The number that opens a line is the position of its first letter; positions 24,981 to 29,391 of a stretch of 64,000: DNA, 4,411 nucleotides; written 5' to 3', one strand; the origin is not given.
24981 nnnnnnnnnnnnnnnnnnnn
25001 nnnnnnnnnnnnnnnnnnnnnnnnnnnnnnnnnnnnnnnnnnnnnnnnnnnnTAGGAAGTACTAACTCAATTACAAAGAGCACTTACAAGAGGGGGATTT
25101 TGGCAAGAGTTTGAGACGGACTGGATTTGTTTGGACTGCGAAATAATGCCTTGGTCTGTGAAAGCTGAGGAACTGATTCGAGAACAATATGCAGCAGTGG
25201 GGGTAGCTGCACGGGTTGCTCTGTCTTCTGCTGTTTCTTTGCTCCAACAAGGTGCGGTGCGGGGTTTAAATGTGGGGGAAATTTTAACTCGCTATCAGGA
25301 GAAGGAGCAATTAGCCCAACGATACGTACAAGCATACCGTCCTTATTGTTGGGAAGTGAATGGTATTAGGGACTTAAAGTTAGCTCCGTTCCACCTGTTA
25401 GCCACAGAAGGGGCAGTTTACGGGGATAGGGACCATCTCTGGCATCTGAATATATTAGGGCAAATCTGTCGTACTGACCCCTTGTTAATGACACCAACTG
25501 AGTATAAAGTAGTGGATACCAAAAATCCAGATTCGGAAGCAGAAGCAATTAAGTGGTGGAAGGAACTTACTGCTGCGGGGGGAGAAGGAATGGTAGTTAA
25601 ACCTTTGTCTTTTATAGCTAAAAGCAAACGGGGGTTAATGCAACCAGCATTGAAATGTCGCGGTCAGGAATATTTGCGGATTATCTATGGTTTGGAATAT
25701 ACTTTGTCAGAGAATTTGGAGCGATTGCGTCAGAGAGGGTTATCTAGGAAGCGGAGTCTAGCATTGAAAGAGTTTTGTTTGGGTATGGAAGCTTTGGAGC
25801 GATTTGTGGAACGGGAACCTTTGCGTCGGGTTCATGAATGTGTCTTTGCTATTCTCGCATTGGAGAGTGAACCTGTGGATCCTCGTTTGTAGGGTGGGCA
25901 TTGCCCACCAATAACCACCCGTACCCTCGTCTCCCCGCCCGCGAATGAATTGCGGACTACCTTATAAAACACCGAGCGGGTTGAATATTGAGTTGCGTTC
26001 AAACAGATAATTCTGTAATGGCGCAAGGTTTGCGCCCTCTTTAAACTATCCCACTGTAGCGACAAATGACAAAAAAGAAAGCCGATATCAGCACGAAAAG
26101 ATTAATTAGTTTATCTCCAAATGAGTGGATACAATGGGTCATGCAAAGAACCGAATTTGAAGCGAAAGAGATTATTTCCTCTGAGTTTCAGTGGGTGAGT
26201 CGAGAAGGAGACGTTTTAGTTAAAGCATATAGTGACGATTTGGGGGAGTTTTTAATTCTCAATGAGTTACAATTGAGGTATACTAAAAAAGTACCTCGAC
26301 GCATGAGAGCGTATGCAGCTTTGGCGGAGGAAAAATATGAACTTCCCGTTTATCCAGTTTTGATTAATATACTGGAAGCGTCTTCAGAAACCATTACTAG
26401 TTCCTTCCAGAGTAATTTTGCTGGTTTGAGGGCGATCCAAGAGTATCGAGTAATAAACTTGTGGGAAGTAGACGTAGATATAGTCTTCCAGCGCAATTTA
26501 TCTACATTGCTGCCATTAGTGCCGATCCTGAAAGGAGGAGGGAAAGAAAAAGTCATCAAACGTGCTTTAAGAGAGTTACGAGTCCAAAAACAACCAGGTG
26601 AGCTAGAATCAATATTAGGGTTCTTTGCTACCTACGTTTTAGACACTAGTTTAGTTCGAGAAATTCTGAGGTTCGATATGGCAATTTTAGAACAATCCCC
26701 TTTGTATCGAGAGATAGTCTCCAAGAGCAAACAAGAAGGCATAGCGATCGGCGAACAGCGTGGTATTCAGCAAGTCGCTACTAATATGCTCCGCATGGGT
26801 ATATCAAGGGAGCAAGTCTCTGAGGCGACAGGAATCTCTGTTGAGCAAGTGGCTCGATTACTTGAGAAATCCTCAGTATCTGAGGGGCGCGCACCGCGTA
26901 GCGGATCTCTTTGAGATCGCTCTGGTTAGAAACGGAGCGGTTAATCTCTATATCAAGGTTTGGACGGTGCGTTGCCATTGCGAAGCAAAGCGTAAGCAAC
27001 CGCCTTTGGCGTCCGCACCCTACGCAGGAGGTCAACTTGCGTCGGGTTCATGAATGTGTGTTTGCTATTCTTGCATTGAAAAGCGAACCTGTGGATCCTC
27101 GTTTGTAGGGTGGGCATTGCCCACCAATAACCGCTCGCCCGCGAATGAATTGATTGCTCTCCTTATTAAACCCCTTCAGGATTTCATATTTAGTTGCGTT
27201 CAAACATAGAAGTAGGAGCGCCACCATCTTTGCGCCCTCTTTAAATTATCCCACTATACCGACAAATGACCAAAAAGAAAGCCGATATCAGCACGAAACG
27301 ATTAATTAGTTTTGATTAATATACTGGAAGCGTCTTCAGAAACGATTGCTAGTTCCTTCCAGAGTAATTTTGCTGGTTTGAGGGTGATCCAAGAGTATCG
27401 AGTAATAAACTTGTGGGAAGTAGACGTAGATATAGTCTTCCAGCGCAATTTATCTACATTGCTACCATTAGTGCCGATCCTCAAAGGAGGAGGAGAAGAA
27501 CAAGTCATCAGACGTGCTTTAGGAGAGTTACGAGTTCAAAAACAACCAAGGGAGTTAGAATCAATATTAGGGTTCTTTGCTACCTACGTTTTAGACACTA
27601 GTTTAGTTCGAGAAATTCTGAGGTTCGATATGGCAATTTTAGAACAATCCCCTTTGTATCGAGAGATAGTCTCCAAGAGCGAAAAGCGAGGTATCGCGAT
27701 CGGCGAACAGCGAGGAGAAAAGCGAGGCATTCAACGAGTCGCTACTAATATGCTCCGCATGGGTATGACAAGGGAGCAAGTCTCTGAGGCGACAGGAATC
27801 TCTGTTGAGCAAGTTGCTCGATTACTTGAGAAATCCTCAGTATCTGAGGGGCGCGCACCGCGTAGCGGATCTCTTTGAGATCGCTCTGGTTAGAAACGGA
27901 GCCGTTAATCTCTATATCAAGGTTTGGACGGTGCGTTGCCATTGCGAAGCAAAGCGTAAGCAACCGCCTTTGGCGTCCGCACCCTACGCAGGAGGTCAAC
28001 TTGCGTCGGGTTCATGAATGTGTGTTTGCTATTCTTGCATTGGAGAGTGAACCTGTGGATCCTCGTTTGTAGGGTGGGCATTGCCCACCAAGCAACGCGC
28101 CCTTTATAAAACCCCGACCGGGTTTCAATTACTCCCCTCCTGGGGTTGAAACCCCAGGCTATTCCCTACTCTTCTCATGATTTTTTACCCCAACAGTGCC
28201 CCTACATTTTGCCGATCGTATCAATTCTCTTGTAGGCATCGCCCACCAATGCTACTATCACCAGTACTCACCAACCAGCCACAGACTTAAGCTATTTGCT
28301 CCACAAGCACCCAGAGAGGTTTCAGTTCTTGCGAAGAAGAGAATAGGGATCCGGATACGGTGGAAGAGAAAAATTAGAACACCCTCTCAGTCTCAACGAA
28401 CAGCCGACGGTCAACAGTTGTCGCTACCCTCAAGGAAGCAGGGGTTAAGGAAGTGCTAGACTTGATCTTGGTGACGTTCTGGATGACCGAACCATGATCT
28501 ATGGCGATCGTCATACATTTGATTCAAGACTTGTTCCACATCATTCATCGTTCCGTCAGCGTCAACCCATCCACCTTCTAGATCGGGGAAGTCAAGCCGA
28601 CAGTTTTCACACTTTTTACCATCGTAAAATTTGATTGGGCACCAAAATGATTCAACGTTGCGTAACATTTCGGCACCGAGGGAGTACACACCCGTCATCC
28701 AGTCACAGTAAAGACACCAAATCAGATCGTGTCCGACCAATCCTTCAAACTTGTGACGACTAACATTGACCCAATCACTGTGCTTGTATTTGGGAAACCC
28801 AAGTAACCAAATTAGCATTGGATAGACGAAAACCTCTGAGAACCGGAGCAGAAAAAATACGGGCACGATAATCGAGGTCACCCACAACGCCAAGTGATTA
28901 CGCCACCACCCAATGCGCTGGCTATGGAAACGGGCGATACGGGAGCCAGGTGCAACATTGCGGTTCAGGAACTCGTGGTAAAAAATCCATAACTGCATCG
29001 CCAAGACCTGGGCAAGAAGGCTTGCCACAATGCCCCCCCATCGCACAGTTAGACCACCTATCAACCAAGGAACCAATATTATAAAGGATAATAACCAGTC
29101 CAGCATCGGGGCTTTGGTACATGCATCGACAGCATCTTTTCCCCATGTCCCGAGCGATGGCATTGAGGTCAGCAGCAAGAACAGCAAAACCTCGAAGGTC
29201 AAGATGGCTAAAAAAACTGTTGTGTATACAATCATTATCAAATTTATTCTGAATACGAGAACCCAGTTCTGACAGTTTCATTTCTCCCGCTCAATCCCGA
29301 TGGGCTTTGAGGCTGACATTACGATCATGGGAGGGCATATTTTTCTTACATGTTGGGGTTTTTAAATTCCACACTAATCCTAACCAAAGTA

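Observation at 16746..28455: Rearranged and decaying Hen1/Pnkp RNA-repair locus: intact hen1, triply broken pnkp, hen1 relic downstream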

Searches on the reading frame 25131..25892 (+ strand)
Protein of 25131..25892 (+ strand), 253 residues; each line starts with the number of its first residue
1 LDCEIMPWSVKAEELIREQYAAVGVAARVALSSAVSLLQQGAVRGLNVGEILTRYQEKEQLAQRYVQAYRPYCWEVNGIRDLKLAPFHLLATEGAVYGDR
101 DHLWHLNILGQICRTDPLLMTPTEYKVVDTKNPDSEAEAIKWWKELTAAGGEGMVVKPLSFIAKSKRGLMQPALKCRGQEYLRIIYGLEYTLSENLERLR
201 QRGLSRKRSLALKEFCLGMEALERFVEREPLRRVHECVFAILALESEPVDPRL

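Call 3: search_protein_families(library=pfam, proteins=[window:25131-25892:+], max_evalue=0.01)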
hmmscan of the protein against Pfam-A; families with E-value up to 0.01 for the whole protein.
window:25131-25892:+ (253 aa): 1 family
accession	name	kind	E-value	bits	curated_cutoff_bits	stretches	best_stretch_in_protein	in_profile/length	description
PF16542.10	PNKP_ligase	-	3.7e-114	382.3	28.2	1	1-248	130-377/377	PNKP adenylyltransferase domain, ligase domain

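Call 4: search_protein_families(library=ncbifam, proteins=[window:25131-25892:+], max_evalue=0.01)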
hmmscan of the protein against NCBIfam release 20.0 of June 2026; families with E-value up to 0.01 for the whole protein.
window:25131-25892:+ (253 aa): 1 family
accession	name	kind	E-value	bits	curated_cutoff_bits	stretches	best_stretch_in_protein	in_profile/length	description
TIGR04075.1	bacter_Pnkp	equivalog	3.8e-117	392.6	750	1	1-253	599-851/851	polynucleotide kinase-phosphatase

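Call 58: find_related_loci(query=window:25131-25889:+, collection=metagenome_contigs, flank=10000)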
Query window:25131-25889:+ (253 aa) in metagenome_contigs; peptide patterns used: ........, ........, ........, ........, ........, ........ (x = any residue, [..] = any of these).
50 stretches matched a pattern; 6 encode a relative of the query (tblastn E <= 1e-3); 6 distinct loci.
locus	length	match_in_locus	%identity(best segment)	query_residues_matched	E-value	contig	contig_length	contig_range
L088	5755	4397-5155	64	1-253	1e-105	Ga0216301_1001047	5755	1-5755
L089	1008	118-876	61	1-253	2e-107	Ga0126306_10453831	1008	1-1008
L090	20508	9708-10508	52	1-253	1e-93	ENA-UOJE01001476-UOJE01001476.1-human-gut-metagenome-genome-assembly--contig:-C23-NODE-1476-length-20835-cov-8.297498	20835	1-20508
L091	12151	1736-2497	52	1-253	4e-91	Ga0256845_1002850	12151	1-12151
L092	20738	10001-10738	54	1-253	7e-86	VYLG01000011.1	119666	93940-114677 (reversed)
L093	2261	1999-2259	59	1-87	6e-28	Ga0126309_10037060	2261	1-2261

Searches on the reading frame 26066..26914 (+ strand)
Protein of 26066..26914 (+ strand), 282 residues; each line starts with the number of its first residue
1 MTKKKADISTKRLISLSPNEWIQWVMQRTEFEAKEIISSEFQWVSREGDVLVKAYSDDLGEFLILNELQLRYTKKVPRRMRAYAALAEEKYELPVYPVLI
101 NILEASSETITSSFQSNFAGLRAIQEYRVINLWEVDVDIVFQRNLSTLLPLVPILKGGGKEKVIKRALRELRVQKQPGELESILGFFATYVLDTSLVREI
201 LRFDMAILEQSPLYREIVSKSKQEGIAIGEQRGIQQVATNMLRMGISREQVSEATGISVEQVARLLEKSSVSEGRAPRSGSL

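Call 3: search_protein_families(library=pfam, proteins=[window:26066-26914:+], max_evalue=0.01)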
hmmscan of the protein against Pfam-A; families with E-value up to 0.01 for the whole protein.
window:26066-26914:+ (282 aa): 0 families

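Call 4: search_protein_families(library=ncbifam, proteins=[window:26066-26914:+], max_evalue=0.01)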
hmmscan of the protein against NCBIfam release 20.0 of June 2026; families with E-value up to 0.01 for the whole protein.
window:26066-26914:+ (282 aa): 1 family
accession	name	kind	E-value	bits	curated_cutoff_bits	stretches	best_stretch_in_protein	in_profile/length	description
TIGR01784.1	T_den_put_tspse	subfamily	1.2e-10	41.7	52.1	1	29-264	36-272/273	Rpn family recombination-promoting nuclease/putative transposase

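Call 57: search_protein_families(library=pfam, proteins=[window:26066-26911:+], max_evalue=1)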
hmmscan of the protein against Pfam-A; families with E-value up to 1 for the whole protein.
window:26066-26911:+ (282 aa): 6 families
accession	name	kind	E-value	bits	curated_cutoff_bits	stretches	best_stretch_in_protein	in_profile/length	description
PF01381.28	HTH_3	-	0.027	14.9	23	1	243-266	7-30/55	Helix-turn-helix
PF02796.21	HTH_7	-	0.032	14.8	23.8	1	238-268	14-44/45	Helix-turn-helix domain of resolvase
PF13443.12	HTH_26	-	0.042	14.6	22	1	241-267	6-32/63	Cro/C1-type HTH DNA-binding domain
PF24409.1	wHTH-PRTase_assc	-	0.055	14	27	0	241-268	6-34/83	wHTH-PRTase associated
PF13413.12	HTH_25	-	0.11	12.7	24.6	1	243-265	8-30/62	Helix-turn-helix domain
PF13542.12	HTH_Tnp_ISL3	-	0.29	11.1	27.4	1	235-266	18-47/51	Helix-turn-helix domain of transposase family ISL3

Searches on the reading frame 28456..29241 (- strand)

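Call 57: search_protein_families(library=pfam, proteins=[window:28456-29241:-], max_evalue=1)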
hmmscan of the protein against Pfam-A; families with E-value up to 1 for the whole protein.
window:28456-29241:- (261 aa): 1 family
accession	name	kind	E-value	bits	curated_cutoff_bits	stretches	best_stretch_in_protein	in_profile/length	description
PF10710.14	DUF2512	-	0.066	13.3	26.5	1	42-98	59-115/136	Protein of unknown function (DUF2512)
